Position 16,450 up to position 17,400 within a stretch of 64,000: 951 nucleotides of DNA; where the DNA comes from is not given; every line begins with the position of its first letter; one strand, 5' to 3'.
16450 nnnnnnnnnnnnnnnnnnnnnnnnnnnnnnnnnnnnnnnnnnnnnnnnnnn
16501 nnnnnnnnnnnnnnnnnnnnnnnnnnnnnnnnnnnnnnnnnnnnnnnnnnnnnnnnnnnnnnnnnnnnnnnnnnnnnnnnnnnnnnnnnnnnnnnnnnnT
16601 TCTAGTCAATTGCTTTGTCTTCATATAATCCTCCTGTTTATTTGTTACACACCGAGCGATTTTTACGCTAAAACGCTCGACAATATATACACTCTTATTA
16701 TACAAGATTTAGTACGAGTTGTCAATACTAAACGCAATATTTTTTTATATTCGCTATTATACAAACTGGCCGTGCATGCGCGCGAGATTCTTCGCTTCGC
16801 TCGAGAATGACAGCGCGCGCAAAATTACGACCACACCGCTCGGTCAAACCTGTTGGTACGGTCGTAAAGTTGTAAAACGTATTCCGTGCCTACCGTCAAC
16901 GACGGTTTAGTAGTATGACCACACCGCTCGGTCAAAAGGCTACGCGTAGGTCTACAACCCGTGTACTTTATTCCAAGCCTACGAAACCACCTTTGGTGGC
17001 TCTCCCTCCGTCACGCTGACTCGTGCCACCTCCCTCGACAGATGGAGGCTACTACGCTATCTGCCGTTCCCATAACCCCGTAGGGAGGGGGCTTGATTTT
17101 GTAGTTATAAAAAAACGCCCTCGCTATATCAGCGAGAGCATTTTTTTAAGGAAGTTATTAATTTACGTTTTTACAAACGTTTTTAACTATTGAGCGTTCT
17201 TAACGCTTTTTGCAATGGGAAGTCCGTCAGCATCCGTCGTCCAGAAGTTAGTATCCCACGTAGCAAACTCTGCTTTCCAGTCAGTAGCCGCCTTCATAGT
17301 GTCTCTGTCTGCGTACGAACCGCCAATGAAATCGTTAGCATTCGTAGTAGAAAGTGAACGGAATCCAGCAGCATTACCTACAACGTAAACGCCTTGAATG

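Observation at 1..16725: Tandemly duplicated three-gene surface cassette (anchored multi-Ig protein / DUF4838-like lipoprotein / BIG2 + beta-helix-module lipoprotein) of unknown function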

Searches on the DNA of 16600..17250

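Call 76: search_rna_families(source=window, start=16600, end=17250, threshold=evalue, max_evalue=1)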
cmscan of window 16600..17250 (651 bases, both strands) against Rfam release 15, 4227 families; matches with E-value up to 1: 5.
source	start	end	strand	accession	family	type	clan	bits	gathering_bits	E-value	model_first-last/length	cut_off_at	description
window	17108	17186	-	RF00506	Thr_leader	Cis-reg; leader;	-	30.6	55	0.00098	1-118/118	no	Threonine operon leader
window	17107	17209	-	RF00515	PyrR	Cis-reg;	-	28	54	0.098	1-115/115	no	PyrR binding site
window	17070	17148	+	RF00506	Thr_leader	Cis-reg; leader;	-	26.4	55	0.0095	1-118/118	no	Threonine operon leader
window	17106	17203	-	RF01771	rnk_leader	Cis-reg; leader;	-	20.2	50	0.81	1-109/109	no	Enterobacteria rnk leader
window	17113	17164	-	RF01822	RsaJ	Gene; sRNA;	-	17.3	100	0.11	233-287/287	no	RNA Staph. aureus A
